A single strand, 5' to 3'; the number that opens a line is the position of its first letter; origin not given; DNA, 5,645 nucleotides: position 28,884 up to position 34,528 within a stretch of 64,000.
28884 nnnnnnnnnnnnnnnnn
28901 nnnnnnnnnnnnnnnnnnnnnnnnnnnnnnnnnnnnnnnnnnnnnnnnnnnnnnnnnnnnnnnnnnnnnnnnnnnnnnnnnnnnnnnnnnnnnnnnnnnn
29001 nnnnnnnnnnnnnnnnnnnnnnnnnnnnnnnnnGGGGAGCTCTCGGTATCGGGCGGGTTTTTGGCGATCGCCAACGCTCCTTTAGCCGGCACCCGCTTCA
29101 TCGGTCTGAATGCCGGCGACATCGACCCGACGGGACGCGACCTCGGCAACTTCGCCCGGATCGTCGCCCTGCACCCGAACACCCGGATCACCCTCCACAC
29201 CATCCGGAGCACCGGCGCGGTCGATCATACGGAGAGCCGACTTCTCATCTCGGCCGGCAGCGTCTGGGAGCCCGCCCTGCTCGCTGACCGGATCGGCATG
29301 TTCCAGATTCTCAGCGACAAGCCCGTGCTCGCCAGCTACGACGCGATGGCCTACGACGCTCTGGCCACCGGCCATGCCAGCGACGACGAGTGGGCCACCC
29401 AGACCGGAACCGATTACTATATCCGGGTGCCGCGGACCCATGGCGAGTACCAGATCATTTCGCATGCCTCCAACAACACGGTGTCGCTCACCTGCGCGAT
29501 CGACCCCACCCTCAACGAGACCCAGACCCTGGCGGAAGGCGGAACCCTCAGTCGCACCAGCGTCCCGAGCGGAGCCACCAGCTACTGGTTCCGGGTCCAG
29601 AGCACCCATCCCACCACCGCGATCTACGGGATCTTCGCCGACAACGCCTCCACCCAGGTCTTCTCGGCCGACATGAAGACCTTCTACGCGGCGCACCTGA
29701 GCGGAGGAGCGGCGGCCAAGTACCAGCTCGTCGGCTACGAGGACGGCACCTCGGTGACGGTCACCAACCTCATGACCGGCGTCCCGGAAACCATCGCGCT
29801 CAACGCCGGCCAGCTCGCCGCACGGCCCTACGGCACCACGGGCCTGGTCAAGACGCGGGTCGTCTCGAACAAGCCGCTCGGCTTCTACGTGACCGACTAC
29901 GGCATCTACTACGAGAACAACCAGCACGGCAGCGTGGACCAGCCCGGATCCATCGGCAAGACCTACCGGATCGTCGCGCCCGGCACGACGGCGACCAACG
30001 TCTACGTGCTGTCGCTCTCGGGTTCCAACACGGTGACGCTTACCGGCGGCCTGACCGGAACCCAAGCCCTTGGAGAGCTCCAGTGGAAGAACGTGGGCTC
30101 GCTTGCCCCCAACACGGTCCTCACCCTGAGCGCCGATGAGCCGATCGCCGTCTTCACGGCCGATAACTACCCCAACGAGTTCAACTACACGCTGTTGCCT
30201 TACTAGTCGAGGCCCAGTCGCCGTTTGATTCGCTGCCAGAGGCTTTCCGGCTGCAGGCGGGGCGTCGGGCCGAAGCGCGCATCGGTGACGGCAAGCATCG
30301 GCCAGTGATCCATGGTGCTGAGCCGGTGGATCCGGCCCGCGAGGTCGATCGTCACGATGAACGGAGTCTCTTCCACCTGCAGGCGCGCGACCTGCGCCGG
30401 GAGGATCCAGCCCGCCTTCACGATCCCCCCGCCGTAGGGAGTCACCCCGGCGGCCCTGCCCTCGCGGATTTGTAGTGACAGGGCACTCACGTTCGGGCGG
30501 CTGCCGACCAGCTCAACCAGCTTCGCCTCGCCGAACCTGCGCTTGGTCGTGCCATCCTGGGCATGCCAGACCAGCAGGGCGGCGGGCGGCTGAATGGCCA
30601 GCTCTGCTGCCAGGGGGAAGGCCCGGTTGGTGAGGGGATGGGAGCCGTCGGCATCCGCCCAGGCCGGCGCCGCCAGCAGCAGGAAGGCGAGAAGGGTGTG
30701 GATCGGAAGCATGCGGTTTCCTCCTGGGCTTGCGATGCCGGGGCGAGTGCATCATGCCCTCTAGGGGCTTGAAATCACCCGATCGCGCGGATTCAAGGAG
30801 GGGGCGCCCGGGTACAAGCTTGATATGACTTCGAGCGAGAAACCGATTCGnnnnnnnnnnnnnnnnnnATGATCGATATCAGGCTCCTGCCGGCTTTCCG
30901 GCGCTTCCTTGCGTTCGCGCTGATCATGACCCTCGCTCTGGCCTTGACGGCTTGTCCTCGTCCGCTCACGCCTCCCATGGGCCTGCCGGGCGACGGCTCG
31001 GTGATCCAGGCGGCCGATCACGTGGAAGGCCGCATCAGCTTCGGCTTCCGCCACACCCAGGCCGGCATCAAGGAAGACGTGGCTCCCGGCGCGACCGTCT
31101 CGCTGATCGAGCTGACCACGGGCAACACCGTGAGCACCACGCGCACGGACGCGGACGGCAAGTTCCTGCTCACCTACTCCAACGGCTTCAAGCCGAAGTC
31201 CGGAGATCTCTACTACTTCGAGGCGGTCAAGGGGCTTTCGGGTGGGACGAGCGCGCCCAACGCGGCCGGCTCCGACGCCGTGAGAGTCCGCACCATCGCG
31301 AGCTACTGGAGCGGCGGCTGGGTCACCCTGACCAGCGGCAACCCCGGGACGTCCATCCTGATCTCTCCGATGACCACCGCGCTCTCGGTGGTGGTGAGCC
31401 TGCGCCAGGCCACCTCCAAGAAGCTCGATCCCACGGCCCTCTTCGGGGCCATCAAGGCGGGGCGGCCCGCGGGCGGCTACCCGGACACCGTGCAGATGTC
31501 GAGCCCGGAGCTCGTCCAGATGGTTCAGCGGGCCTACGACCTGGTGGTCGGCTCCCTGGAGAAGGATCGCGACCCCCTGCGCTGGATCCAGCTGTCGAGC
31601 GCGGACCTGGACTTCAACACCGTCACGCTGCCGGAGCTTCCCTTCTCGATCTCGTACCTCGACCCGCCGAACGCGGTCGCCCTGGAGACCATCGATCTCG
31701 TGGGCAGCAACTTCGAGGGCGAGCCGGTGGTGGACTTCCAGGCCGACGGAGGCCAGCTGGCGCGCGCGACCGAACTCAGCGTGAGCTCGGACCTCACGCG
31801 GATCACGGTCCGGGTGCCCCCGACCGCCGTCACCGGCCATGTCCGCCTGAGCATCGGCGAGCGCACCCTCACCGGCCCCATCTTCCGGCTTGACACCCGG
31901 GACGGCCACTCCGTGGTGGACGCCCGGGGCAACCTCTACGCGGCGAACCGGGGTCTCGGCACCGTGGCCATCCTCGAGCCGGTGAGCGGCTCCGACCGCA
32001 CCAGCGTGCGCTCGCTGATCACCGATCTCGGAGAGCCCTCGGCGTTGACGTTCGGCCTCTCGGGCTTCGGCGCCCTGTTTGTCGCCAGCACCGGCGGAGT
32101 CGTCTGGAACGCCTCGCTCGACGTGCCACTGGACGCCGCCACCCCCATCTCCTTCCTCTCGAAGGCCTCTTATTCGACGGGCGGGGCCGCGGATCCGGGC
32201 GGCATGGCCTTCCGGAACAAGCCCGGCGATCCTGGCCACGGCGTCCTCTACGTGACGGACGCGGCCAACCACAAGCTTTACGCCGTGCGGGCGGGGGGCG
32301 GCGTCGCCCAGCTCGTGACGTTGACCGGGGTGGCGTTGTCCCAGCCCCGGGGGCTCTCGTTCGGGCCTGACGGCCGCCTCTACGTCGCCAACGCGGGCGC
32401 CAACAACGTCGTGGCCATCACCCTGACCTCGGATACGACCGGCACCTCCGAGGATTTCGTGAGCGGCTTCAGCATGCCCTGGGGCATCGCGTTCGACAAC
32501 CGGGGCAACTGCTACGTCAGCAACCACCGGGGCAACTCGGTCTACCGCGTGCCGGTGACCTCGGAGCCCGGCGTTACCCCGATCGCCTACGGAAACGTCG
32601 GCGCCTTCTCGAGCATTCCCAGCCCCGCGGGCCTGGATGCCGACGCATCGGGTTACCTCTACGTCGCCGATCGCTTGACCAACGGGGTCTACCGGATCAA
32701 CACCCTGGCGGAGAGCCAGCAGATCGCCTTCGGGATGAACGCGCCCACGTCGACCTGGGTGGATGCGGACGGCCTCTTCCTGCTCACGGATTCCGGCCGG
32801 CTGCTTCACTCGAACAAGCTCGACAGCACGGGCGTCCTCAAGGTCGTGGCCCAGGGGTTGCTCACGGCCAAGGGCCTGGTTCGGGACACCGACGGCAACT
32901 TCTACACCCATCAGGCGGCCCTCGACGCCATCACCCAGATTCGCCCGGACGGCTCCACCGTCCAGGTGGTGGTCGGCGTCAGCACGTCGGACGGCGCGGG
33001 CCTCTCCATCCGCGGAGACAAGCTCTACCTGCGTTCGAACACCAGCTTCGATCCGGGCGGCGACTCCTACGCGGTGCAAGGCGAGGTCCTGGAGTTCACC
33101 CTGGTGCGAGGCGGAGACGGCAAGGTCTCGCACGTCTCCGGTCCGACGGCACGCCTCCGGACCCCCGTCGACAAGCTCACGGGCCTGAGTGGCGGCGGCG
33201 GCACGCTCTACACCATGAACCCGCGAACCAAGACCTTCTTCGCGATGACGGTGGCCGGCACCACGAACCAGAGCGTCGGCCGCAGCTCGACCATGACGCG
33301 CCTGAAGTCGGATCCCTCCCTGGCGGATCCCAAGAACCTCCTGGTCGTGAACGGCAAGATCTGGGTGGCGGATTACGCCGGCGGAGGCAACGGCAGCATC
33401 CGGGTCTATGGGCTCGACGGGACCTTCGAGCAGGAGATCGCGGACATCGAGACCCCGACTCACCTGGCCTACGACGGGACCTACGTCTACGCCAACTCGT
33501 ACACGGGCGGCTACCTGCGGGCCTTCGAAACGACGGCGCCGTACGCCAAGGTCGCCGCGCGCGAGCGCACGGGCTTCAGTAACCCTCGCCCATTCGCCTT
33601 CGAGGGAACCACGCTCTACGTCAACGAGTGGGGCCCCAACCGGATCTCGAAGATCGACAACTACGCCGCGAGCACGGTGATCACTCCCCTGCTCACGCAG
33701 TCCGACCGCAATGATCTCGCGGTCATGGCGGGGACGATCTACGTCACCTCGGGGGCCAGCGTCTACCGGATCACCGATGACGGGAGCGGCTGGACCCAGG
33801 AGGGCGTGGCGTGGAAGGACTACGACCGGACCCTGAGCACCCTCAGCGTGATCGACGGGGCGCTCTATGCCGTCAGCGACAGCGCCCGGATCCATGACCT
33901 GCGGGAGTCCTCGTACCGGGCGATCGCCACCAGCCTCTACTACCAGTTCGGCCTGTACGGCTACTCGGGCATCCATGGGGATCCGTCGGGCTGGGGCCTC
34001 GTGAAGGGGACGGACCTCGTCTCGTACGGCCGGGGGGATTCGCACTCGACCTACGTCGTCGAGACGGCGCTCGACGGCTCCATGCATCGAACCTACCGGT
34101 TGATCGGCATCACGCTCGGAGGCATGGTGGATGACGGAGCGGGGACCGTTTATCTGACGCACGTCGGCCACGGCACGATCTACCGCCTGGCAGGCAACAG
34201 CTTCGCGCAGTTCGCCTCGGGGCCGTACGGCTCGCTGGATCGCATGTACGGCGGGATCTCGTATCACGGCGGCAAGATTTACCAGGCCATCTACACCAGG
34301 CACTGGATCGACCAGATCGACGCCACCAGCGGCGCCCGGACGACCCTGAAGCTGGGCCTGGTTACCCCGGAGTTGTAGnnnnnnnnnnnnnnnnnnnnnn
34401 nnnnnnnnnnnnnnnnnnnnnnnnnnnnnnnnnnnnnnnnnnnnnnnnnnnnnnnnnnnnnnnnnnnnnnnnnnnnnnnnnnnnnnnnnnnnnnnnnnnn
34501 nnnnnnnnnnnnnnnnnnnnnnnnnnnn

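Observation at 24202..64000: Eleven paralogs share one ~300-aa N-terminal module but carry different C-terminal ends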

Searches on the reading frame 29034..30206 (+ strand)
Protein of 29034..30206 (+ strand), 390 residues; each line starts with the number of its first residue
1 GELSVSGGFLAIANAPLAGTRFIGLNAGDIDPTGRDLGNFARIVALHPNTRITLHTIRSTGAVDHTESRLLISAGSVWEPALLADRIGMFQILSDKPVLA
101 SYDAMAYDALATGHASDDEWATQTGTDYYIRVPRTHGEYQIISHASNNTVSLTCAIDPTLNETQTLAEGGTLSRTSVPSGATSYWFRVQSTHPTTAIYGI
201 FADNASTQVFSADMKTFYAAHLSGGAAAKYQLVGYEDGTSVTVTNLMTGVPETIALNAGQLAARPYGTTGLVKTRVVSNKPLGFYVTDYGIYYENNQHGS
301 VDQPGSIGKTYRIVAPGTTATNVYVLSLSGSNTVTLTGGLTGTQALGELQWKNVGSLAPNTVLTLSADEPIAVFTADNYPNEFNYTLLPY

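Call 38: search_solved_structures(query=window:29034-30206:+, max_evalue=1)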
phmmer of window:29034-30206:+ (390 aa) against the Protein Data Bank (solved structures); distinct sequences matched with E-value up to 1: 0.

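Call 53: search_protein_families(library=pfam, proteins=[window:29034-30206:+], max_evalue=1)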
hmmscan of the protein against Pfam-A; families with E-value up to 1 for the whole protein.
window:29034-30206:+ (390 aa): 0 families

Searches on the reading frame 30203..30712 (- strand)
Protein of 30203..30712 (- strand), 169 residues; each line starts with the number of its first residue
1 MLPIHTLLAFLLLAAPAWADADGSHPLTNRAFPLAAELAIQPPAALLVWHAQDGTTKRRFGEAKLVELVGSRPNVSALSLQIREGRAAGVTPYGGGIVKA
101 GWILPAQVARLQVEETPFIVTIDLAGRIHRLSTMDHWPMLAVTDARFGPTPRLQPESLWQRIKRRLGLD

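Call 8: search_protein_families(library=pfam, proteins=[window:30203-30712:-], max_evalue=0.001)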
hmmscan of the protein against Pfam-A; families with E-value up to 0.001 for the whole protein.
window:30203-30712:- (169 aa): 0 families

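Call 53: search_protein_families(library=pfam, proteins=[window:30203-30712:-], max_evalue=1)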
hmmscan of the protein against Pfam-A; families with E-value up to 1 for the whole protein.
window:30203-30712:- (169 aa): 0 families

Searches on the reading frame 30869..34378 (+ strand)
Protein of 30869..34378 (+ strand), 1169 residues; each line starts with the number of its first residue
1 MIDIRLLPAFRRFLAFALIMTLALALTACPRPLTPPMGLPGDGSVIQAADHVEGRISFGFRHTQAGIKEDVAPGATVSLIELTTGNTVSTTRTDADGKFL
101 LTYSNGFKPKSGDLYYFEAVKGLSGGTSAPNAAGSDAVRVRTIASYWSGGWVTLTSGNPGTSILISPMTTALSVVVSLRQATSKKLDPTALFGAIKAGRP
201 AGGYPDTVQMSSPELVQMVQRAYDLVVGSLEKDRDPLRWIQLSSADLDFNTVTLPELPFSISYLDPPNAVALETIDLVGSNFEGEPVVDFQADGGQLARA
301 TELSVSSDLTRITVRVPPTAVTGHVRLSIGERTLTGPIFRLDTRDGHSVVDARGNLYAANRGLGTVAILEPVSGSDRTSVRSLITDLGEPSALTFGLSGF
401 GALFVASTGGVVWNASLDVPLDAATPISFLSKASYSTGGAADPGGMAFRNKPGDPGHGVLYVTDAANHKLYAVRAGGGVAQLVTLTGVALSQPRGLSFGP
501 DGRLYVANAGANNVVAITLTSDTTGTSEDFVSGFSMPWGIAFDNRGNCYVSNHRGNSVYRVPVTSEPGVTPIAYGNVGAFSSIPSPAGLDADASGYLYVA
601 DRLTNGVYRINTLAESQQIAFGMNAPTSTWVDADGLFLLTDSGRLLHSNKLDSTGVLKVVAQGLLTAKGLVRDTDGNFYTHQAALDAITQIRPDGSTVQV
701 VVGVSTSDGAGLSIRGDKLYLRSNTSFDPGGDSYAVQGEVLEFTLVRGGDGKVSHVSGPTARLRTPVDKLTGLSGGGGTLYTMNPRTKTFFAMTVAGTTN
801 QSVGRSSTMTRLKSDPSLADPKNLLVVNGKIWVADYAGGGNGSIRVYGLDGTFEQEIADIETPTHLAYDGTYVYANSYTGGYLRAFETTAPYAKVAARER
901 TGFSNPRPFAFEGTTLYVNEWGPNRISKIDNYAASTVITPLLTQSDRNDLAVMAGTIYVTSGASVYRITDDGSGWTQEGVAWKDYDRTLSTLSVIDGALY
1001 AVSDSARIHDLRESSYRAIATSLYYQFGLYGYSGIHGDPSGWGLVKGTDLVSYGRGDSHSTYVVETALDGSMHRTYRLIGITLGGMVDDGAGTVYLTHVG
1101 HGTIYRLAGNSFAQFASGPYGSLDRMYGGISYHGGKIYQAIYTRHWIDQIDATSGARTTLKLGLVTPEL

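Call 5: search_protein_families(library=pfam, proteins=[window:30869-34378:+], max_evalue=0.01)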
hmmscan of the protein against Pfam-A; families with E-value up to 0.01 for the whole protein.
window:30869-34378:+ (1169 aa): 5 families
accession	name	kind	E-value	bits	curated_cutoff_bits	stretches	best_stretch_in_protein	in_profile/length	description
PF01436.27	NHL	-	4.6e-10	39.5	20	0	490-514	1-25/28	NHL repeat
PF24684.1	Vgb_lyase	-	1.1e-05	24.8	50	1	458-613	66-210/290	Virginiamycin B lyase family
PF10282.15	Lactonase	-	0.0017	18.1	21.7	0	470-523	270-324/344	Lactonase, 7-bladed beta-propeller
PF13620.12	CarboxypepD_reg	-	0.0052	17.5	32.3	0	70-102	12-43/82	Carboxypeptidase regulatory-like domain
PF07452.17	CHRD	-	0.0099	17.2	24.1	0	81-129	4-45/117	CHRD domain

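Call 6: search_protein_families(library=ncbifam, proteins=[window:30869-34378:+], max_evalue=0.01)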
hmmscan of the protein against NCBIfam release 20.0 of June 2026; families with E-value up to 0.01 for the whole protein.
window:30869-34378:+ (1169 aa): 2 families
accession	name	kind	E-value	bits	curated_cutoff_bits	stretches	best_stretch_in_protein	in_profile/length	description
NF033206.1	ScyE_fam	subfamily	9.5e-17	61.5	80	3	523-603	241-321/333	ScyD/ScyE family protein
NF035926.1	scyF_NHL_VPEP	equivalog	3.4e-07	29.7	350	1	454-607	110-270/376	scytonemin biosynthesis PEP-CTERM protein ScyF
